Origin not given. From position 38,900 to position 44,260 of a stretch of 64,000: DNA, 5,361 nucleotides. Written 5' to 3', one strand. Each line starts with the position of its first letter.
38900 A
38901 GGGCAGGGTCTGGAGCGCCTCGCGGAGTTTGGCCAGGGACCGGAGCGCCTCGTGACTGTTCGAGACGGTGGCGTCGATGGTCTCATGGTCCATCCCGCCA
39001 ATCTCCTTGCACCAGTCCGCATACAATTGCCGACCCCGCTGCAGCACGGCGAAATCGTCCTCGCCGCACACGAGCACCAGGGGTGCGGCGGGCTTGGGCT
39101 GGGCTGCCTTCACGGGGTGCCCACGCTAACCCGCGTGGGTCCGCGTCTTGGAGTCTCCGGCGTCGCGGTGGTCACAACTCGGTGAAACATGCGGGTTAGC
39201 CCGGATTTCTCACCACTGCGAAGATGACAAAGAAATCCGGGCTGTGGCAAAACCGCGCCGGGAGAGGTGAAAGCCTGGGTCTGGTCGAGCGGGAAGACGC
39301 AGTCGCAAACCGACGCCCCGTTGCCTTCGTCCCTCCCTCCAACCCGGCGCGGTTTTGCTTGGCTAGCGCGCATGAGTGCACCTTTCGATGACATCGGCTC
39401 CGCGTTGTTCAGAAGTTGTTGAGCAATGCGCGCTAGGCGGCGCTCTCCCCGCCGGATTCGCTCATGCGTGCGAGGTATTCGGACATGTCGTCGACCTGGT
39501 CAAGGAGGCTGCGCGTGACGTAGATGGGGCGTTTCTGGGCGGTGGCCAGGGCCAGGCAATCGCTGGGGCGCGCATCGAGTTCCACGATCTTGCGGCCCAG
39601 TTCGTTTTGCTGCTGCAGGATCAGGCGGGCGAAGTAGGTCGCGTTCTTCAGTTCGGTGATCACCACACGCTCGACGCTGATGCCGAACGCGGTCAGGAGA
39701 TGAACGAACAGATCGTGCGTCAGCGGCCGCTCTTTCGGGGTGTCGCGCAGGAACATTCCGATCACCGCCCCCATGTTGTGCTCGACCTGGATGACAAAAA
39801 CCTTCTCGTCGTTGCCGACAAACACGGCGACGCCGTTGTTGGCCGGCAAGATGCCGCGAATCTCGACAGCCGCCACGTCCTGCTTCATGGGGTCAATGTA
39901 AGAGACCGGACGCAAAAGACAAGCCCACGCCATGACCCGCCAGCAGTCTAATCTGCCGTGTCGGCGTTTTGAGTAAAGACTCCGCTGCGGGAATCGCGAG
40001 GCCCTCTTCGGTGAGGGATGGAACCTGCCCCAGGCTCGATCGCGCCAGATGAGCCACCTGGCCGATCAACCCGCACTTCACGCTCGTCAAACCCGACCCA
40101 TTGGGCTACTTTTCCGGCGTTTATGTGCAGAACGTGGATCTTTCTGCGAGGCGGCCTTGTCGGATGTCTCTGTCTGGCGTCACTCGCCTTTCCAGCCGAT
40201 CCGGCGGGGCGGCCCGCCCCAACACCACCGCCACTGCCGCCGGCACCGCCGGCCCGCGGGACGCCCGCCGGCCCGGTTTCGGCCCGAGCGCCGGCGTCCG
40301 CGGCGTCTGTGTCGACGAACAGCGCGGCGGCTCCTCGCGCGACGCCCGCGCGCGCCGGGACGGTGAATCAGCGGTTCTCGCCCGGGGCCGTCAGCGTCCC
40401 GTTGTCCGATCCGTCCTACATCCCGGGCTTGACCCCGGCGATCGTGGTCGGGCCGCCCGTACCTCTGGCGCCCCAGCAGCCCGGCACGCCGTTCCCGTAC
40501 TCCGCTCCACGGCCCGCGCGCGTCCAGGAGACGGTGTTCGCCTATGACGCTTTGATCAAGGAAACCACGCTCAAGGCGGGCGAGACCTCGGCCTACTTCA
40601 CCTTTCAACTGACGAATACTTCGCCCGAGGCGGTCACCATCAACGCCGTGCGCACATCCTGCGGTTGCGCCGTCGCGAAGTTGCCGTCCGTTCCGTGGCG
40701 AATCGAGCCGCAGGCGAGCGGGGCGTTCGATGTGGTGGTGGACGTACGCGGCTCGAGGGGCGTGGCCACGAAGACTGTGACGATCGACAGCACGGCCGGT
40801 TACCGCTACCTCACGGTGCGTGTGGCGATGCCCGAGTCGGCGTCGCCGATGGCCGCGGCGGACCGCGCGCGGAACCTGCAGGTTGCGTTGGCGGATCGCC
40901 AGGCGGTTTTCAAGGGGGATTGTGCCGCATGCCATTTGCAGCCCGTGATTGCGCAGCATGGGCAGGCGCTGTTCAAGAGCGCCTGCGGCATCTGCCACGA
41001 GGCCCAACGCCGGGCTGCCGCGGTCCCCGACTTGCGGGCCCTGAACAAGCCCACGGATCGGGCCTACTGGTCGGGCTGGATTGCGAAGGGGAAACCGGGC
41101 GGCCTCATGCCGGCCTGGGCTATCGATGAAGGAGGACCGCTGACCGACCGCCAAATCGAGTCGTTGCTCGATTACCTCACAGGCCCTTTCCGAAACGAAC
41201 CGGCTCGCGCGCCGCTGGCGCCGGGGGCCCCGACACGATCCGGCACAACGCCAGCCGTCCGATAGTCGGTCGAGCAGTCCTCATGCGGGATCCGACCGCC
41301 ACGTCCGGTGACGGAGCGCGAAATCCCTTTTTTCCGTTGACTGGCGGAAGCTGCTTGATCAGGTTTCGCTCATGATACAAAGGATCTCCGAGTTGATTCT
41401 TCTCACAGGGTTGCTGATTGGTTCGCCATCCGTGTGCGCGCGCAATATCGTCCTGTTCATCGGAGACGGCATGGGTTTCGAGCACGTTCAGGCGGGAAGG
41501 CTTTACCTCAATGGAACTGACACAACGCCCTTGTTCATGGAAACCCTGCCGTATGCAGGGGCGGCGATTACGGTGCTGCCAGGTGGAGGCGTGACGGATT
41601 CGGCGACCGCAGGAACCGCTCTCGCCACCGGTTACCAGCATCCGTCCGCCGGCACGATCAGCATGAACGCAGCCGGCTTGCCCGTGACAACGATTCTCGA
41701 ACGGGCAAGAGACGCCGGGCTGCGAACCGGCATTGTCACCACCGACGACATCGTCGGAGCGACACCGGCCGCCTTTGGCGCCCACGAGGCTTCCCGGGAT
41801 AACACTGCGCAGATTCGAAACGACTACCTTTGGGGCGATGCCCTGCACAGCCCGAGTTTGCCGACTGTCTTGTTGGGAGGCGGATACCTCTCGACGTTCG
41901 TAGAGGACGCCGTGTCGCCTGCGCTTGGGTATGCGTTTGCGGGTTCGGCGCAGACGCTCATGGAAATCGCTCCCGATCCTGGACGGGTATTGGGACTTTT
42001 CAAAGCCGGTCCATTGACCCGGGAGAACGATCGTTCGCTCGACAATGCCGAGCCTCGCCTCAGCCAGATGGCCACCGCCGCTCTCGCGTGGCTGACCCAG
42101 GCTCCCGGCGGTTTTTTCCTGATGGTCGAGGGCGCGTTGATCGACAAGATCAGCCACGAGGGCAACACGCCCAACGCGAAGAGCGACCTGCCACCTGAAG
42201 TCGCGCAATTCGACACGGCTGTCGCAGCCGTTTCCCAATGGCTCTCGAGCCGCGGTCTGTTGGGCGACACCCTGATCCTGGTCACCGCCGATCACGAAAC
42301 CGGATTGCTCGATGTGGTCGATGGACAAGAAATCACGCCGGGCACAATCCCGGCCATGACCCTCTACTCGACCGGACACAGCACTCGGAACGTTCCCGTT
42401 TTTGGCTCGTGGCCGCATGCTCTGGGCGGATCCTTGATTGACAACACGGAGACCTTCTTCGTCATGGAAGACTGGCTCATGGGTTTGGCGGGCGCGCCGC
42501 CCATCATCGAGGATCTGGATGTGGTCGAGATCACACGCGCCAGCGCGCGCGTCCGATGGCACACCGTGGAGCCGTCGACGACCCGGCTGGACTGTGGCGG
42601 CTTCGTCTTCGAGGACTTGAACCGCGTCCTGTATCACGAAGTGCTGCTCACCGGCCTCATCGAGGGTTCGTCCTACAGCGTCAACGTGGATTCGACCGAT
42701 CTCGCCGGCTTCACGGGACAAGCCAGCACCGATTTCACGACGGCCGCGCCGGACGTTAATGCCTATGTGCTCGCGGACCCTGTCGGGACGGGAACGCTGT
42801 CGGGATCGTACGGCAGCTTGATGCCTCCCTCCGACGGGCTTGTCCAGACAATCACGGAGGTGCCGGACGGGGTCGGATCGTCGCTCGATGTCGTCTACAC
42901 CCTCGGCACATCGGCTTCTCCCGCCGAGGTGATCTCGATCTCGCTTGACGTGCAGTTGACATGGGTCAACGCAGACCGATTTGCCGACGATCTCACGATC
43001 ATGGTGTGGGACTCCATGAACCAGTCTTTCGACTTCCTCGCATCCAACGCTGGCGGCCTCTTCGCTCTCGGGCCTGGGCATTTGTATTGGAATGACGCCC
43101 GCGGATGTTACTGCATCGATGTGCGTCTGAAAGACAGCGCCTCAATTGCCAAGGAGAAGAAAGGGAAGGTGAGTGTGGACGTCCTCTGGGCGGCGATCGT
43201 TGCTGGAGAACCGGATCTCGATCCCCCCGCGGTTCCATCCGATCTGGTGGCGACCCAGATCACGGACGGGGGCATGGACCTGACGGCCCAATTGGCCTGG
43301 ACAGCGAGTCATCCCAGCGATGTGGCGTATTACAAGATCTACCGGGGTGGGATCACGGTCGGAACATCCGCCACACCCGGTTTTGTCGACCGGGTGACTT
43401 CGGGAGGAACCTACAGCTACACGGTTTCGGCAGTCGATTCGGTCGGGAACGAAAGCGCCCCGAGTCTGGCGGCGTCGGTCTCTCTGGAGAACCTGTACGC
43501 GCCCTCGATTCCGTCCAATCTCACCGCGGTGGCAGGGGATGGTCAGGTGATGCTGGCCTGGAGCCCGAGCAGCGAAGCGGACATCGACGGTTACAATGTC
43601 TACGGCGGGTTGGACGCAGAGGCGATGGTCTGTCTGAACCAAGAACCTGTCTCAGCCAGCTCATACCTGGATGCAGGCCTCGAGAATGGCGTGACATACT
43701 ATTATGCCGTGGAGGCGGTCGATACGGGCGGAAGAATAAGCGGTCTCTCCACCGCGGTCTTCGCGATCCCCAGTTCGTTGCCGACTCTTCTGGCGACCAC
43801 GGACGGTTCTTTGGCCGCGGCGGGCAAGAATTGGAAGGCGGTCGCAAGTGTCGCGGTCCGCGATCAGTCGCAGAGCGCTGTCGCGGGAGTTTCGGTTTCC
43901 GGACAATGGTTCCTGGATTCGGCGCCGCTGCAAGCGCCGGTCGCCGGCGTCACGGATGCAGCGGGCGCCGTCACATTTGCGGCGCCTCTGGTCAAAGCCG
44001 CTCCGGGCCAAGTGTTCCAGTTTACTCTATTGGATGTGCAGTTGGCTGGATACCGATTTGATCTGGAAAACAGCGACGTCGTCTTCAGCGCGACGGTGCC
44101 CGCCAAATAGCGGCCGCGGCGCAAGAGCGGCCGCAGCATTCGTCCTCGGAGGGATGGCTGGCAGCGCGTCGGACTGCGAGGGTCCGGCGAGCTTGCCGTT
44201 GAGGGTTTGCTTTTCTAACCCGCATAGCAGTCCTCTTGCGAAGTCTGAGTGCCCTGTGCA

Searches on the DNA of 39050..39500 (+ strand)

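Call 10: search_dna_similar(query=window:39126-39436:+, collection=plasmids, mode=distant, max_rows=30)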
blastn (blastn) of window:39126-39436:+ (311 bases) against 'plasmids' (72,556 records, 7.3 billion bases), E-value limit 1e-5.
No match.

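Call 21: search_rna_families(source=window, start=39050, end=39500, threshold=evalue, max_evalue=10)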
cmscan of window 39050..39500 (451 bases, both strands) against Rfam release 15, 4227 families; matches with E-value up to 10: 3.
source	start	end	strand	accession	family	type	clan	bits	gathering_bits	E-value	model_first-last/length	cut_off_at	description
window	39190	39252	+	RF04029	mir-8521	Gene; miRNA;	-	20.2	80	0.1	1-68/68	no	mir-8521 microRNA precursor family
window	39088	39133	-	RF03086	chrB-b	Cis-reg;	-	16.2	36.5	0.54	1-49/49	no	chrB-b RNA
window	39245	39359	+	RF04119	MIR1858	Gene; miRNA;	-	14.9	137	8.5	1-197/197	no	MIR1858 microRNA precursor family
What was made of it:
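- On Described structured RNA family: The E-value search of 39050-39500 gave only chance-level hits (call 21).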

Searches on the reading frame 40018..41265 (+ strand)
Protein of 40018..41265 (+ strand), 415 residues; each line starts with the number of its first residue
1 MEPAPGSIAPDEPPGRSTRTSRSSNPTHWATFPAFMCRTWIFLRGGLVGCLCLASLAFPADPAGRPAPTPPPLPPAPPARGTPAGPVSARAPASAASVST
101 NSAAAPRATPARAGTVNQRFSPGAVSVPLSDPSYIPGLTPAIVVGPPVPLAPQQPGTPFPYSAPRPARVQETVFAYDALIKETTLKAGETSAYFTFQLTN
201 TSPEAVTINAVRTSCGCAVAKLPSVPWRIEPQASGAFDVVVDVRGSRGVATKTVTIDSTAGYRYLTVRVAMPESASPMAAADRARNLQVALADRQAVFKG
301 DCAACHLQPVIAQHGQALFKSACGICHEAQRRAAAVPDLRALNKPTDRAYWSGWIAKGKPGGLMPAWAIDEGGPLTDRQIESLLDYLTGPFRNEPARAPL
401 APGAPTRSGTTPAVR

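Call 77: search_protein_families(library=pfam, proteins=[window:40018-41265:+])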
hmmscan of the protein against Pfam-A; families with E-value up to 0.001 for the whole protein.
window:40018-41265:+ (415 aa): 3 families
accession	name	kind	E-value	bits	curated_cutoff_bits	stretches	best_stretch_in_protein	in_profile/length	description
PF07610.17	DUF1573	-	1e-11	45.1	26.1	1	190-266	17-91/98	Protein of unknown function (DUF1573)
PF13442.11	Cytochrome_CBB3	-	5.6e-10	39.9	27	1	312-387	3-68/68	Cytochrome C oxidase, cbb3-type, subunit III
PF00034.26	Cytochrom_C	-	5.5e-05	24.8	21.3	0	313-387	2-86/90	Cytochrome c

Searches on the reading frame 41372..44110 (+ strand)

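Call 7: search_protein_families(library=pfam, proteins=[window:41372-44110:+])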
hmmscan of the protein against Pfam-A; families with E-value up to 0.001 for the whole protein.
window:41372-44110:+ (912 aa): 2 families
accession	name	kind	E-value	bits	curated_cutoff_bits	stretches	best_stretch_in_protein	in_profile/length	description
PF00245.25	Alk_phosphatase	-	9.1e-52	176.8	24.4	1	23-310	1-313/423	Alkaline phosphatase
PF00041.27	fn3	-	5.4e-10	39.8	25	0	713-788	2-74/84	Fibronectin type III domain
